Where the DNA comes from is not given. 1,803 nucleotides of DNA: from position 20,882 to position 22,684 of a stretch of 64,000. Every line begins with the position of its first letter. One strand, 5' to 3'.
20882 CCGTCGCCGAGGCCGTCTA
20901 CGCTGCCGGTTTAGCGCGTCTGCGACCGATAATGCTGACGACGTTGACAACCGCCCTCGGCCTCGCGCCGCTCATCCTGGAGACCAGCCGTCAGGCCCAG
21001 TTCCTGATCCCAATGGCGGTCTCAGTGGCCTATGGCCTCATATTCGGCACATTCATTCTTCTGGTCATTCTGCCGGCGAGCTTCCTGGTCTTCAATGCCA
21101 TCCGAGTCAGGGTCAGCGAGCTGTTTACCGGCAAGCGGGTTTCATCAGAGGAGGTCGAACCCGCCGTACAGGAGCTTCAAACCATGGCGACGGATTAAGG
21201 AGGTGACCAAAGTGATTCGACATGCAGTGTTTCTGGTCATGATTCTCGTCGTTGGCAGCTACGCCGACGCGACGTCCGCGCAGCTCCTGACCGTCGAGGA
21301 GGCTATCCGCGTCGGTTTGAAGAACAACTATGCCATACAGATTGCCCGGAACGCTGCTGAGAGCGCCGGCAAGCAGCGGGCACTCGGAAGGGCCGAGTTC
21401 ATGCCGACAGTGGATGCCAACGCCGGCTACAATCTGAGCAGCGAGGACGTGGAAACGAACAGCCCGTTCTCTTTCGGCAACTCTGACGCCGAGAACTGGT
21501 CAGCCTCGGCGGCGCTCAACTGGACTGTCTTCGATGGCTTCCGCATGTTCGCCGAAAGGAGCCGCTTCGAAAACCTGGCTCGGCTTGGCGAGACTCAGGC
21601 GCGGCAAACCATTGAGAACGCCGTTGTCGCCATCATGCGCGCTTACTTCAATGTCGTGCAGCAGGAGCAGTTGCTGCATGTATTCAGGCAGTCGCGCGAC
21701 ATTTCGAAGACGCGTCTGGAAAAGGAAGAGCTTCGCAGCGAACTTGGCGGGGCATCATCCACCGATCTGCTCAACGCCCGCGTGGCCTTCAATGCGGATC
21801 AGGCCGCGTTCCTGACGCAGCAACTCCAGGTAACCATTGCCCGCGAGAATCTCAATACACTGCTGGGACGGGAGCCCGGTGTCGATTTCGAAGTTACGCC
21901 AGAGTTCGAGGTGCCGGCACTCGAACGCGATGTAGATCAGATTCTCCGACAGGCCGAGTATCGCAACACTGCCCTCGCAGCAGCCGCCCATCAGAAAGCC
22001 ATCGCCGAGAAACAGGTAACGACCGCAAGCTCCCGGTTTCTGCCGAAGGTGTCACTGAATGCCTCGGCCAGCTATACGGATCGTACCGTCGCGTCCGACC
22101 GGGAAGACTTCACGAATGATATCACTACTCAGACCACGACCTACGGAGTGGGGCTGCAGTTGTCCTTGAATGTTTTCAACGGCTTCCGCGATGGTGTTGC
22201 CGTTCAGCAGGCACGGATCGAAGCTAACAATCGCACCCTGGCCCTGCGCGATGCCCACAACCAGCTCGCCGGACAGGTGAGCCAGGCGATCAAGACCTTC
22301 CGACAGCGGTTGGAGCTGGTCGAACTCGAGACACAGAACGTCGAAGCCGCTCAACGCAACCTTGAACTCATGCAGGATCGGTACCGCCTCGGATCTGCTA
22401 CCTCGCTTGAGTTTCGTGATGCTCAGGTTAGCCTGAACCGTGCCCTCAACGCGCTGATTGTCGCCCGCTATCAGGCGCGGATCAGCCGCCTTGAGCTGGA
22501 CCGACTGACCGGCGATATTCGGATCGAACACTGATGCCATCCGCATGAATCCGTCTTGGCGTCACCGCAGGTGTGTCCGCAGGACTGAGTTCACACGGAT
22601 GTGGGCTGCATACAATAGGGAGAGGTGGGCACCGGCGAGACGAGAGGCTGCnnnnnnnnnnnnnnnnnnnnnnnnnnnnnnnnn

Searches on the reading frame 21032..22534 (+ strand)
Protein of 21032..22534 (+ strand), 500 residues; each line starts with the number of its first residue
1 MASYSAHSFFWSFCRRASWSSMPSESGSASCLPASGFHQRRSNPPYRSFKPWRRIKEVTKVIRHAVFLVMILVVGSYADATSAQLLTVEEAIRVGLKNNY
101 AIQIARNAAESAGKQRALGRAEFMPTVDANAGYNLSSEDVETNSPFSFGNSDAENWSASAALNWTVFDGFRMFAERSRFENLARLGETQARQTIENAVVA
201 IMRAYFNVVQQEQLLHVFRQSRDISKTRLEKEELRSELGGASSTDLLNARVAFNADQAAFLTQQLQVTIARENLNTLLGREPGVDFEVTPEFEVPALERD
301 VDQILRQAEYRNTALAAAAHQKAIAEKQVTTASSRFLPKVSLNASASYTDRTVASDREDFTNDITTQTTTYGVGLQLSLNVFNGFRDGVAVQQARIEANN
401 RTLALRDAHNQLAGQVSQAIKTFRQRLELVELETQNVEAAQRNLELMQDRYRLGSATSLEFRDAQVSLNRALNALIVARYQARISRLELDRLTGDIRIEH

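Call 25: search_protein_families(library=pfam, proteins=[window:21032-22534:+], max_evalue=0.00001)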
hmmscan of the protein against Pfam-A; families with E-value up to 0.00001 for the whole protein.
window:21032-22534:+ (500 aa): 1 family
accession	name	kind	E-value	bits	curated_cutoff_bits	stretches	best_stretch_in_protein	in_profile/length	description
PF02321.23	OEP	-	4.7e-57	193.3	22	2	302-494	2-187/187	Outer membrane efflux protein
